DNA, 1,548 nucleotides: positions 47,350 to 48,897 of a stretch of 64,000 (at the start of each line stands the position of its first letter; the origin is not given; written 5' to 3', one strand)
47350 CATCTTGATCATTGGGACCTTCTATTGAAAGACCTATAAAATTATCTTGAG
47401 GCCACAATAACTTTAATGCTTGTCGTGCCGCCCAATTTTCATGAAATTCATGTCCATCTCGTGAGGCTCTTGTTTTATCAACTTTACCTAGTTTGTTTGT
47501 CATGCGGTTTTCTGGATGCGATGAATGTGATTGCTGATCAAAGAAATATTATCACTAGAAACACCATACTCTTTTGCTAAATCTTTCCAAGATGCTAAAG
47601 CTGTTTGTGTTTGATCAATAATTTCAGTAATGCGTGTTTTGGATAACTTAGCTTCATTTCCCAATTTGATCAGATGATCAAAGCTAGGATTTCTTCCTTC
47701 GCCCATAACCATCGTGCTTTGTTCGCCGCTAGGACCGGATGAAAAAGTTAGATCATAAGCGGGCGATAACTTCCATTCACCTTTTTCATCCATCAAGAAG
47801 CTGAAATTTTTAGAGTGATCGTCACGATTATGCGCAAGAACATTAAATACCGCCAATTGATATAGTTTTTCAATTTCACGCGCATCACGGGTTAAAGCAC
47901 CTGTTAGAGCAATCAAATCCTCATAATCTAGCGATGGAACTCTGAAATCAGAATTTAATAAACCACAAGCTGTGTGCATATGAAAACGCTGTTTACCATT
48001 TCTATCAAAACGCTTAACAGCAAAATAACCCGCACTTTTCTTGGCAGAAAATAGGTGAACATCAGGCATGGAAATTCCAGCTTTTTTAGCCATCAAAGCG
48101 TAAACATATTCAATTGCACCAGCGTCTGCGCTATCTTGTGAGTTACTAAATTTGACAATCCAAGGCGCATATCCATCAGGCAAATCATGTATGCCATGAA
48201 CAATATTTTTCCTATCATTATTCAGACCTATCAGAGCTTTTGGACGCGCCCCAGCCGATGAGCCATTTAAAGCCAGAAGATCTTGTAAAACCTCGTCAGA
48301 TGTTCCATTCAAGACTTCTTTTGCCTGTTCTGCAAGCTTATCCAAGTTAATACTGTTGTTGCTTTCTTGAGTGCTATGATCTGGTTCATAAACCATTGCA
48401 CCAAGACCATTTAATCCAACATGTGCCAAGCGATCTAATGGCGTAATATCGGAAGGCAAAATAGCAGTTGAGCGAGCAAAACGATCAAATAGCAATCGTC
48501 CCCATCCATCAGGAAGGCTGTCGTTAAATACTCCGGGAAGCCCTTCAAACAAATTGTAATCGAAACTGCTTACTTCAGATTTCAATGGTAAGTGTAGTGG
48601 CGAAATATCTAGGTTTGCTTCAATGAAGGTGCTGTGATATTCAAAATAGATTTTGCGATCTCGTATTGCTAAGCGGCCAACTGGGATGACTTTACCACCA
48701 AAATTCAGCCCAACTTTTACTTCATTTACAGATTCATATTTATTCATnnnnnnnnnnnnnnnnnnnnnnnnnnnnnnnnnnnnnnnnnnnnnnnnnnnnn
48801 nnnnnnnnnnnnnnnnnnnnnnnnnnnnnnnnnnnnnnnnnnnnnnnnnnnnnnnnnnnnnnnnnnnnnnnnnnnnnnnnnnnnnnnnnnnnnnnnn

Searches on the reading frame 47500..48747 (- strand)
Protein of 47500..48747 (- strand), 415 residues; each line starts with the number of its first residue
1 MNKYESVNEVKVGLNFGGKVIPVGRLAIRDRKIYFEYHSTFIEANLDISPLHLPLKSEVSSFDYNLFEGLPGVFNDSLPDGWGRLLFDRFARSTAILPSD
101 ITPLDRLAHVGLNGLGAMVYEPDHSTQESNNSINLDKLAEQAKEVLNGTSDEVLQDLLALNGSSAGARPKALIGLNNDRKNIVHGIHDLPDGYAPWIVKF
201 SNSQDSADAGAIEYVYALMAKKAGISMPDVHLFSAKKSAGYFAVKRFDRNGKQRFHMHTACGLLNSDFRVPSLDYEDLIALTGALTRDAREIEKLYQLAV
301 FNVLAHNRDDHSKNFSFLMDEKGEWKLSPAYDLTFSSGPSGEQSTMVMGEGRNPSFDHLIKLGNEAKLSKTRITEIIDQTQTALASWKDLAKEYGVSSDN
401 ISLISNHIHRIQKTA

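Call 4: search_protein_families(library=pfam, proteins=[window:47500-48747:-], max_evalue=0.01)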
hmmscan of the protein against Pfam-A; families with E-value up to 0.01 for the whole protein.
window:47500-48747:- (415 aa): 2 families
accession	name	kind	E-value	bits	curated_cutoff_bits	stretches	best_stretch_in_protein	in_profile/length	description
PF07804.18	HipA_C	-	1.3e-50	172.5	30.5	1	163-387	2-213/213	HipA-like C-terminal domain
PF13657.11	Couple_hipA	-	6.3e-14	52.7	22.5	1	22-120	9-98/99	HipA N-terminal domain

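Call 5: search_protein_families(library=padloc, proteins=[window:47500-48747:-], max_evalue=0.01)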
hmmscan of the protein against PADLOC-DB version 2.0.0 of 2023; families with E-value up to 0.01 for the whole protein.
window:47500-48747:- (415 aa): 5 families
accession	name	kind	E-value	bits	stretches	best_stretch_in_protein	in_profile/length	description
PDLC04340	PDC-M03A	-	1e-09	36.3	1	213-336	50-170/280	-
PDLC04339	PDC-M03A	-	8.8e-05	20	1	291-335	133-176/293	-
PDLC04345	PDC-M03A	-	0.00029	18.2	0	189-243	28-84/302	-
PDLC04342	PDC-M03A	-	0.0008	17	1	299-394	155-251/299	-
PDLC04344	PDC-M03A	-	0.0027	15.2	1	299-334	154-189/305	-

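Call 6: search_protein_families(library=ncbifam, proteins=[window:47500-48747:-], max_evalue=0.01)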
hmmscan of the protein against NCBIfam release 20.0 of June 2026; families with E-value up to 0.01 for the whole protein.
window:47500-48747:- (415 aa): 2 families
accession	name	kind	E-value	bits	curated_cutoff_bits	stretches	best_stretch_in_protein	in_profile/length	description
NF007297.0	PRK09775.1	equivalog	1.9e-10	40.1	401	1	189-334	219-370/446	type II toxin-antitoxin system HipA family toxin YjjJ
NF002348.0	PRK01310.1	equivalog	0.0047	16.9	115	0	357-412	28-83/106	hypothetical protein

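Call 33: find_homologous_proteins(query=window:47500-48747:-, max_evalue=1e-20)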
Query window:47500-48747:- (415 aa): 8000 proteins with E <= 1e-20 among 8000 candidates; the best 120 are listed.
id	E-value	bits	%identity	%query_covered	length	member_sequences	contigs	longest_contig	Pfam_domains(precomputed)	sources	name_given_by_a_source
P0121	4.5e-277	937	100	100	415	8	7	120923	PF07804.19,PF13657.12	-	-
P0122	4.5e-249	844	91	99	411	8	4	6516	PF07804.19,PF13657.12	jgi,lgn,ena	jgi:serine/threonine-protein kinase HipA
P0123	1.3e-247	840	90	99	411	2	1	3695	PF07804.19,PF13657.12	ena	-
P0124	3.7e-246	835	90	99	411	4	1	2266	PF07804.19,PF13657.12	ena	-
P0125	6.1e-246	834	89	99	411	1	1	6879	PF07804.19,PF13657.12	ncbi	-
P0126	2.2e-245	832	90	99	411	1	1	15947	PF07804.19,PF13657.12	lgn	-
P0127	5.7e-245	831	89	99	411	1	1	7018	PF07804.19,PF13657.12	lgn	-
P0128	5.5e-244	828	89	99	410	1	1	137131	PF07804.19,PF13657.12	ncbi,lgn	ncbi:MAG: type II toxin-antitoxin system HipA family toxin [Pseudomonadota bacterium]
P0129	1.1e-243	827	89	99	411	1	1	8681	PF07804.19,PF13657.12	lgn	-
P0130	3.0e-243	825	90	98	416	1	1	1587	PF07804.19,PF13657.12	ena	-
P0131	3.9e-243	825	89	99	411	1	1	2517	PF07804.19,PF13657.12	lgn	-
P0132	1.2e-242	823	89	99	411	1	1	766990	PF07804.19,PF13657.12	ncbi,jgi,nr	ncbi:MAG: type toxin-antitoxin system HipA family toxin [Rickettsiaceae bacterium]|jgi:serine/threon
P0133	2.2e-240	816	88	98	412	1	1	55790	PF07804.19,PF13657.12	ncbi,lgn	-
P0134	2.5e-240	816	88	99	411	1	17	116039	PF07804.19,PF13657.12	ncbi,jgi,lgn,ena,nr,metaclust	ncbi:MAG: phosphatidylinositol kinase [Alphaproteobacteria bacterium RIFCSPLOWO2_01_FULL_40_26]|nr:M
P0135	4.6e-240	815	87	99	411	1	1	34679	PF07804.19,PF13657.12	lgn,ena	-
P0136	5.4e-240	815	88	98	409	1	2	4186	PF07804.19,PF13657.12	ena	-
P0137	5.9e-240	814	88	99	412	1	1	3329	PF07804.19,PF13657.12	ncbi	-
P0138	2.5e-239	812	88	98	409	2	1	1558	PF07804.19,PF13657.12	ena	-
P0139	5.2e-238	808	88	97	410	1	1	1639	PF07804.19,PF13657.12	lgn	-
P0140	1.8e-236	803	86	99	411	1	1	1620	PF07804.19,PF13657.12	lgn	-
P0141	2.0e-236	803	87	98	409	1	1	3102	PF07804.19,PF13657.12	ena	-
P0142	5.2e-236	801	87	98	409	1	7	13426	PF07804.19,PF13657.12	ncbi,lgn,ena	-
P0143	3.0e-235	799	85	99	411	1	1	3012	PF07804.19,PF13657.12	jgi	jgi:serine/threonine-protein kinase HipA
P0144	1.4e-234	797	85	99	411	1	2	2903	PF07804.19,PF13657.12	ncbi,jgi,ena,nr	ncbi:MAG: type II toxin-antitoxin system HipA family toxin [Proteobacteria bacterium]|nr:type II tox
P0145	3.0e-234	796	86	98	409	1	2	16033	PF07804.19,PF13657.12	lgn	-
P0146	8.7e-234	794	86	98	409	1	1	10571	PF07804.19,PF13657.12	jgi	-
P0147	2.2e-233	793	85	98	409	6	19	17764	PF07804.19,PF13657.12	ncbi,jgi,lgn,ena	jgi:serine/threonine-protein kinase HipA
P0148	8.0e-233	791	84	97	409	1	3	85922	PF07804.19,PF13657.12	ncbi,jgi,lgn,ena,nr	ncbi:MAG: type II toxin-antitoxin system HipA family toxin [Proteobacteria bacterium]|nr:type II tox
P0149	1.9e-232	790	84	98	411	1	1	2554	PF07804.19,PF13657.12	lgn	-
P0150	7.1e-231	784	85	98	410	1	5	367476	PF07804.19,PF13657.12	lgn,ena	-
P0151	2.7e-230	783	84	98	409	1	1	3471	PF07804.19,PF13657.12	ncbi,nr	ncbi:MAG: type II toxin-antitoxin system HipA family toxin [Oligoflexales bacterium]|nr:type II toxi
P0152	3.0e-230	782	84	99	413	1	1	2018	PF07804.19,PF13657.12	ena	-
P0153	6.9e-230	781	84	98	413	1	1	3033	PF07804.19,PF13657.12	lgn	-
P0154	9.3e-230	781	84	98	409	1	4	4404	PF07804.19,PF13657.12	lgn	-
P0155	1.8e-229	780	83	98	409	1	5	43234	PF07804.19,PF13657.12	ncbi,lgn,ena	-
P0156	2.1e-229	780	84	98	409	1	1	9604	PF07804.19,PF13657.12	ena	-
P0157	3.1e-229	779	84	98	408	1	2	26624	PF07804.19,PF13657.12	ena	-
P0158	6.1e-229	778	84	97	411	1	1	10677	PF07804.19,PF13657.12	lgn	-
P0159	1.1e-228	777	84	98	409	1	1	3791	PF07804.19,PF13657.12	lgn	-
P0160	2.4e-228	776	83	98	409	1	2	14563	PF07804.19,PF13657.12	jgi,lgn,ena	-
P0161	3.2e-228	776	83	98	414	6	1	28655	PF07804.19,PF13657.12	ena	-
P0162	4.0e-228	775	83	98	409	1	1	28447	PF07804.19,PF13657.12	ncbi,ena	-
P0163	4.2e-228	775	83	97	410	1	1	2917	PF07804.19,PF13657.12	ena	-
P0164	5.2e-228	775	83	97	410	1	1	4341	PF07804.19,PF13657.12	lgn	-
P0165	9.0e-228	774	83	98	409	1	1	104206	PF07804.19,PF13657.12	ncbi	-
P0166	2.4e-227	773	83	97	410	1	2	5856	PF07804.19,PF13657.12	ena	-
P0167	5.1e-227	772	84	98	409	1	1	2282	PF07804.19,PF13657.12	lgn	-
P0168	7.1e-227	771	83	99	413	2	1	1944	PF07804.19,PF13657.12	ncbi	-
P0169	9.6e-227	771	82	98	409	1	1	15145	PF07804.19,PF13657.12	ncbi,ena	-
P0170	1.9e-226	770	84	98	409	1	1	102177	PF07804.19,PF13657.12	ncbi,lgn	-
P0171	2.1e-225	766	82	98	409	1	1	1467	PF07804.19,PF13657.12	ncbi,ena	-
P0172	2.5e-225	766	83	98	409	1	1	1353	PF07804.19,PF13657.12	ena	-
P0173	2.5e-225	766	81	99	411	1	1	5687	PF07804.19,PF13657.12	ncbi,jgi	jgi:serine/threonine-protein kinase HipA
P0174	3.9e-225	766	82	98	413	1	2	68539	PF07804.19,PF13657.12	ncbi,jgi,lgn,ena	jgi:serine/threonine-protein kinase HipA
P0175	4.3e-225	765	81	98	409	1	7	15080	PF07804.19,PF13657.12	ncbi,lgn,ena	-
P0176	5.5e-225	765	82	98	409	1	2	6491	PF07804.19,PF13657.12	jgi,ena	jgi:serine/threonine-protein kinase HipA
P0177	2.7e-224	763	83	97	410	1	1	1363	PF07804.19,PF13657.12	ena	-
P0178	1.4e-223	760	80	99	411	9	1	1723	PF07804.19,PF13657.12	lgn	-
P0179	1.6e-223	760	83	97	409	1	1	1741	PF07804.19,PF13657.12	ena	-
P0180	1.9e-223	760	81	99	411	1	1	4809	PF07804.19,PF13657.12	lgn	-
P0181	3.6e-223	759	81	98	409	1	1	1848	PF07804.19,PF13657.12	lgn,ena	-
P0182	4.0e-222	756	80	98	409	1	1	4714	PF07804.19,PF13657.12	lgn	-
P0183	7.6e-222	755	82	98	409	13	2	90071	PF07804.19,PF13657.12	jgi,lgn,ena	jgi:serine/threonine-protein kinase HipA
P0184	4.6e-221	752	82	97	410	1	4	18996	PF07804.19,PF13657.12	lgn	-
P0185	1.4e-220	751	80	98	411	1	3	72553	PF07804.19,PF13657.12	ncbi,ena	-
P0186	2.0e-220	750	81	98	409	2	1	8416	PF07804.19,PF13657.12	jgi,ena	jgi:serine/threonine-protein kinase HipA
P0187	2.1e-220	750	79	98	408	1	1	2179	PF07804.19,PF13657.12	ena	-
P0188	2.7e-220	750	79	98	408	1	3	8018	PF07804.19,PF13657.12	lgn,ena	-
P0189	3.7e-220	749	80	97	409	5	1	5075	PF07804.19,PF13657.12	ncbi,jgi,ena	jgi:serine/threonine-protein kinase HipA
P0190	9.9e-220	748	79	98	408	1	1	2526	PF07804.19,PF13657.12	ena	-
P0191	1.0e-219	748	79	98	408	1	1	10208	PF07804.19,PF13657.12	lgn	-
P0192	1.2e-219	747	81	97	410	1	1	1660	PF07804.19,PF13657.12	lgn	-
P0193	1.4e-219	747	79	98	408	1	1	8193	PF07804.19,PF13657.12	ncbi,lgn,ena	-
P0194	2.5e-219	746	79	98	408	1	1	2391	PF07804.19,PF13657.12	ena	-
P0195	3.7e-219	746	79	98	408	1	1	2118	PF07804.19,PF13657.12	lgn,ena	-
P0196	9.2e-219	745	79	98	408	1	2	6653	PF07804.19,PF13657.12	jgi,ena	-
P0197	1.2e-218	744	79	97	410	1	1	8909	PF07804.19,PF13657.12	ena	-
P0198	1.7e-218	744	80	98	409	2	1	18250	PF07804.19,PF13657.12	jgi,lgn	jgi:serine/threonine-protein kinase HipA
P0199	2.3e-216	737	79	99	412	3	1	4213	PF07804.19,PF13657.12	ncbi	-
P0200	3.6e-215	733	79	97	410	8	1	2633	PF07804.19,PF13657.12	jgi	jgi:serine/threonine-protein kinase HipA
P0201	9.2e-215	731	79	97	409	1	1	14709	PF07804.19,PF13657.12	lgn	-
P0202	5.3e-214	729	78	97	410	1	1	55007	PF07804.19,PF13657.12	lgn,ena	-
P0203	1.3e-213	728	79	97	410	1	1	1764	PF07804.19,PF13657.12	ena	-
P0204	6.2e-213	725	76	99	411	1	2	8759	PF07804.19,PF13657.12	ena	-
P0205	4.4e-212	723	76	99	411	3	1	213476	PF07804.19,PF13657.12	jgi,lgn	jgi:serine/threonine-protein kinase HipA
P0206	1.2e-206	705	74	99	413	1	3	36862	PF07804.19,PF13657.12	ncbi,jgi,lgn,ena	-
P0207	2.3e-206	704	74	99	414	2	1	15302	PF07804.19,PF13657.12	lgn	-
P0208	4.1e-206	703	76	97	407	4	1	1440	PF07804.19,PF13657.12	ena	-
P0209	5.5e-206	703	74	99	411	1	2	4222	PF07804.19,PF13657.12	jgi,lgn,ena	jgi:serine/threonine-protein kinase HipA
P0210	7.1e-206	702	74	99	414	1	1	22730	PF07804.19,PF13657.12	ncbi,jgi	jgi:serine/threonine-protein kinase HipA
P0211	9.9e-206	702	74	98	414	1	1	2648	PF07804.19,PF13657.12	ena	-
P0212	1.2e-205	701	74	99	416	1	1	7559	PF07804.19,PF13657.12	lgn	-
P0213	1.4e-205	701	72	99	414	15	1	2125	PF07804.19,PF13657.12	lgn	-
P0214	1.7e-205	701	73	99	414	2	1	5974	PF07804.19,PF13657.12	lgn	-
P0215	1.8e-205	701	74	98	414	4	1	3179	PF07804.19,PF13657.12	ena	-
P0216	2.2e-205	701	74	99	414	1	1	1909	PF07804.19,PF13657.12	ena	-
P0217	2.8e-205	700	74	98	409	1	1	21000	PF07804.19,PF13657.12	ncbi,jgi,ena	-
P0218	4.3e-205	700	75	98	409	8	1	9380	PF07804.19,PF13657.12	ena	-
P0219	6.2e-205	699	75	98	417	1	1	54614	PF07804.19,PF13657.12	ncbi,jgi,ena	-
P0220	8.4e-205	699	73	98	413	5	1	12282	PF07804.19,PF13657.12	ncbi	-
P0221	9.6e-205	698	74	99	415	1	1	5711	PF07804.19,PF13657.12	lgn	-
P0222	1.2e-204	698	74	98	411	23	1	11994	PF07804.19,PF13657.12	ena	-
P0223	1.3e-204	698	73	98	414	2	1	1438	PF07804.19,PF13657.12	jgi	-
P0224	1.3e-204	698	74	99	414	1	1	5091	PF07804.19,PF13657.12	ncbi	-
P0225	1.8e-204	698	73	99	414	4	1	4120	PF07804.19,PF13657.12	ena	-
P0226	1.8e-204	698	73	99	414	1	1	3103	PF07804.19,PF13657.12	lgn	-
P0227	4.1e-204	696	76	97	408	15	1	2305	PF07804.19,PF13657.12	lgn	-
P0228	4.7e-204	696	73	99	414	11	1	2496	PF07804.19,PF13657.12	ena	-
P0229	4.9e-204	696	73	99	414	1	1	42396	PF07804.19,PF13657.12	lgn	-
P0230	5.4e-204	696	73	99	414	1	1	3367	PF07804.19,PF13657.12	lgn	-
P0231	5.7e-204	696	74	96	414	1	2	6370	PF07804.19,PF13657.12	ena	-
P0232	5.7e-204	696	72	98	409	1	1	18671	PF07804.19,PF13657.12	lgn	-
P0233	7.0e-204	696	73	98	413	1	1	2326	PF07804.19,PF13657.12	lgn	-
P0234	8.0e-204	695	72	99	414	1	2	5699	PF07804.19,PF13657.12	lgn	-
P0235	1.1e-203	695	73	99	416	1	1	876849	PF07804.19,PF13657.12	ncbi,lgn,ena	-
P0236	1.4e-203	695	73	99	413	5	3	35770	PF07804.19,PF13657.12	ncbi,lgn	-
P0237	1.8e-203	694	74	98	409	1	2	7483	PF07804.19,PF13657.12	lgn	-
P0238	4.7e-203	693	72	99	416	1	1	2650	PF07804.19,PF13657.12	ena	-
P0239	5.7e-203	693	73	98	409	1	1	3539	PF07804.19,PF13657.12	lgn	-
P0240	9.9e-203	692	73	98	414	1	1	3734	PF07804.19,PF13657.12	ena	-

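Call 34: find_encoding_contigs(protein=window:47500-48747:-, flank=8000, max_places=10)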
Protein window:47500-48747:- (415 aa): 8 contigs read that carry it; 7 places shown.
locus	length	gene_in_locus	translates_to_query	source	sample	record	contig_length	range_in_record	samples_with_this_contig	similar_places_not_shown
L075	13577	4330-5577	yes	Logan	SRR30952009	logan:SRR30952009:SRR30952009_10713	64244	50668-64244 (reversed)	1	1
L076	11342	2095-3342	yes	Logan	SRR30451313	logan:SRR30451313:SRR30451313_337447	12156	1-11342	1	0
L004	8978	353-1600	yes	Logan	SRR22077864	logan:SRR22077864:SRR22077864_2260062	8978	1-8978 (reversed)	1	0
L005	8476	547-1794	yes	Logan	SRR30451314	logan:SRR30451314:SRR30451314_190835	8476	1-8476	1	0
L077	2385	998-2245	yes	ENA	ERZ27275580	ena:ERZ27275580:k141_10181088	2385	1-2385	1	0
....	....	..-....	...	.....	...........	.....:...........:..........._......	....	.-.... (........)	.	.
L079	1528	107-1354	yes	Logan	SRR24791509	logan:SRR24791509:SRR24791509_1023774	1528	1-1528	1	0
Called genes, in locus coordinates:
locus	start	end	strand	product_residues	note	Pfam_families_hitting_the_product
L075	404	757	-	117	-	PF14022:DUF4238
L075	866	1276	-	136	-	-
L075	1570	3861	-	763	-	-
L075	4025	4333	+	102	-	-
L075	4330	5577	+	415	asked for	PF13657:Couple_hipA, PF07804:HipA_C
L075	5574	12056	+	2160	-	PF24883:NPHP3_N (weak), PF05729:NACHT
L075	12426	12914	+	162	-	-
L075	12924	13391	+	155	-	-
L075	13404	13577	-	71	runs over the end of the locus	-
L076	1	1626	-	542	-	?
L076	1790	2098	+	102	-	-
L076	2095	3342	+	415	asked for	PF13657:Couple_hipA, PF07804:HipA_C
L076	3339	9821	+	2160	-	PF24883:NPHP3_N (weak), PF05729:NACHT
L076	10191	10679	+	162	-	-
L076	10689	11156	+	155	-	-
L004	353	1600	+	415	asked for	PF13657:Couple_hipA, PF07804:HipA_C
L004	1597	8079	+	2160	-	PF24883:NPHP3_N (weak), PF05729:NACHT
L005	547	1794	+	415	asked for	PF13657:Couple_hipA, PF07804:HipA_C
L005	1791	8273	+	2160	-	PF24883:NPHP3_N (weak), PF05729:NACHT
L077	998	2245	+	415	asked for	PF13657:Couple_hipA, PF07804:HipA_C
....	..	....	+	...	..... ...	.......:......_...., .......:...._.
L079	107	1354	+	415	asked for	PF13657:Couple_hipA, PF07804:HipA_C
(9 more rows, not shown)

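Call 35: find_encoding_contigs(protein=P0128, flank=8000, max_places=2)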
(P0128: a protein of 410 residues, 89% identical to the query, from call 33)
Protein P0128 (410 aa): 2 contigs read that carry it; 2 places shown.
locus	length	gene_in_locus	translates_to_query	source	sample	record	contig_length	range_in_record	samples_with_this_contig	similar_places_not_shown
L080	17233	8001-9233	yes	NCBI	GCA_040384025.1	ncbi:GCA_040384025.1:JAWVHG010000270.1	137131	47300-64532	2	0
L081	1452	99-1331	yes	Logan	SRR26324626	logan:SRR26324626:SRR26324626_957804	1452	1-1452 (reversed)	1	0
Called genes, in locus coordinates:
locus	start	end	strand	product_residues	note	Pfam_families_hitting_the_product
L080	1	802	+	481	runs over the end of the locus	PF00072:Response_reg, PF00004:AAA (faint), PF00158:Sigma54_activat, PF14532:Sigma54_activ_2, PF07724:AAA_2 (faint), PF25601:AAA_lid_14, PF02954:HTH_8 (faint)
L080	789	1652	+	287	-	PF00483:NTP_transferase, PF12804:NTP_transf_3 (weak)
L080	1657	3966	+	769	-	PF12796:Ank_2 (faint), PF00023:Ank (faint), PF13606:Ank_3 (faint)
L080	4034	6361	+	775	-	PF00023:Ank (faint), PF12796:Ank_2 (faint), PF13606:Ank_3 (faint)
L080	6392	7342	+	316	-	PF00698:Acyl_transf_1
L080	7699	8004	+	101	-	-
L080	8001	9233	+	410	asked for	PF13657:Couple_hipA, PF07804:HipA_C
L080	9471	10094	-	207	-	PF03602:Cons_hypoth95, PF01170:UPF0020 (faint), PF02086:MethyltransfD12 (faint), PF05175:MTS (weak), PF13847:Methyltransf_31, PF13649:Methyltransf_25 (weak)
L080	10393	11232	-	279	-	PF00800:PDT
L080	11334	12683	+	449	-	PF01474:DAHP_synth_2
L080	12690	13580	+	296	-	PF00009:GTP_EFTU, PF01926:MMR_HSR1, PF02421:FeoB_N, PF03193:RsgA_GTPase (faint), PF04548:AIG1 (faint), PF10662:PduV-EutP, PF00350:Dynamin_N (faint), PF07650:KH_2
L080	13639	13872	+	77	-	-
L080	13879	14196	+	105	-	PF02452:PemK_toxin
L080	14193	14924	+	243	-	PF13489:Methyltransf_23, PF05175:MTS, PF08003:Methyltransf_9, PF02353:CMAS, PF05401:NodS, PF13847:Methyltransf_31, PF08241:Methyltransf_11, PF08242:Methyltransf_12, +4 more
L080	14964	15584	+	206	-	-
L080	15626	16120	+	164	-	PF01641:SelR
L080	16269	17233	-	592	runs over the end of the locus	PF04851:ResIII, PF00270:DEAD, PF00271:Helicase_C, PF25399:DeaD_dimer (weak), PF03880:DbpA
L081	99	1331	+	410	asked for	PF13657:Couple_hipA, PF07804:HipA_C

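Call 36: find_encoding_contigs(protein=P0132, flank=8000, max_places=2)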
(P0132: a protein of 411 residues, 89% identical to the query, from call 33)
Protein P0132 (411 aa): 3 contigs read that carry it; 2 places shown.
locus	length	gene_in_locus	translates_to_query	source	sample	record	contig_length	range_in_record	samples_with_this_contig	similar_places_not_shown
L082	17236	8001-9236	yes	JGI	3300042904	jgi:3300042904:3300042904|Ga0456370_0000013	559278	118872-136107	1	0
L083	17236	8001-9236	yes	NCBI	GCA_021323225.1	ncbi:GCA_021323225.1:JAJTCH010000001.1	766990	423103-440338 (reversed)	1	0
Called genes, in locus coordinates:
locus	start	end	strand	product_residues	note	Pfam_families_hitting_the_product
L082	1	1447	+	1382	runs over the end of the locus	-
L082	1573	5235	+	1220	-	-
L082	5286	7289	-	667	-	PF26172:RESC8 (faint), PF06743:FAST_1 (faint), PF26188:RESC6, PF08373:RAP (faint)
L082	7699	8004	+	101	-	-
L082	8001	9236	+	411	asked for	PF13657:Couple_hipA, PF07804:HipA_C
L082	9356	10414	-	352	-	PF04471:Mrr_cat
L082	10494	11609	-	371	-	PF06114:Peptidase_M78 (faint), PF01381:HTH_3 (weak)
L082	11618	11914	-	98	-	-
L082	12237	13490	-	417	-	PF07804:HipA_C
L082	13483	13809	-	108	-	-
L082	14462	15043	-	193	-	PF03602:Cons_hypoth95, PF02086:MethyltransfD12 (faint), PF05175:MTS (weak), PF13847:Methyltransf_31 (weak)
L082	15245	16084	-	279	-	PF00800:PDT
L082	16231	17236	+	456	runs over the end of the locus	PF01474:DAHP_synth_2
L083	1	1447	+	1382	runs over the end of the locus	-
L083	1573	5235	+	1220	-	-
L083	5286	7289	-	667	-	PF26172:RESC8 (faint), PF06743:FAST_1 (faint), PF26188:RESC6, PF08373:RAP (faint)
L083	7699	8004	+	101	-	-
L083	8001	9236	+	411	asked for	PF13657:Couple_hipA, PF07804:HipA_C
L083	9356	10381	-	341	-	PF04471:Mrr_cat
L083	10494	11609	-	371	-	PF06114:Peptidase_M78 (faint), PF01381:HTH_3 (weak)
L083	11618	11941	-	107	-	-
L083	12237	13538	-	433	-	PF07804:HipA_C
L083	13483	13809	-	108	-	-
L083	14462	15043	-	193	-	PF03602:Cons_hypoth95, PF02086:MethyltransfD12 (faint), PF05175:MTS (weak), PF13847:Methyltransf_31 (weak)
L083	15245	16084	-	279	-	PF00800:PDT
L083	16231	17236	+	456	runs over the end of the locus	PF01474:DAHP_synth_2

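Call 37: find_encoding_contigs(protein=P0126, flank=8000, max_places=2)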
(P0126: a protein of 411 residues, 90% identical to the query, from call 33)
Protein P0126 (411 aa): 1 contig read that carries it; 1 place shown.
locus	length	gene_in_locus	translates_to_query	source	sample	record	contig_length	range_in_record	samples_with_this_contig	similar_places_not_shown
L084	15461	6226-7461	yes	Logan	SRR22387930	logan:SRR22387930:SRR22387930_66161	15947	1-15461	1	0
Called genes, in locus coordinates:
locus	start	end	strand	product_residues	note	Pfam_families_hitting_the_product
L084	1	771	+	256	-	?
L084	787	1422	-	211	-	PF01726:LexA_DNA_bind, PF00717:Peptidase_S24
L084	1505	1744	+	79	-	-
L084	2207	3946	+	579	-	-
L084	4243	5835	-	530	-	-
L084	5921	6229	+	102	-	-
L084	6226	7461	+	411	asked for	PF13657:Couple_hipA, PF07804:HipA_C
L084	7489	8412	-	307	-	PF26109:WHD_BrxR, PF13280:WYL, PF26107:BrxR_CTD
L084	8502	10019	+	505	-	PF00211:Guanylate_cyc (faint)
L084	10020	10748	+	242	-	PF20298:E2-ntca, PF20272:E2-Crich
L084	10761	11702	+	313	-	PF00027:cNMP_binding, PF10137:CAP12-PCTIR_TIR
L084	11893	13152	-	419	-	PF07804:HipA_C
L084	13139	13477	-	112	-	-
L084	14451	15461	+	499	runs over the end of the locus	?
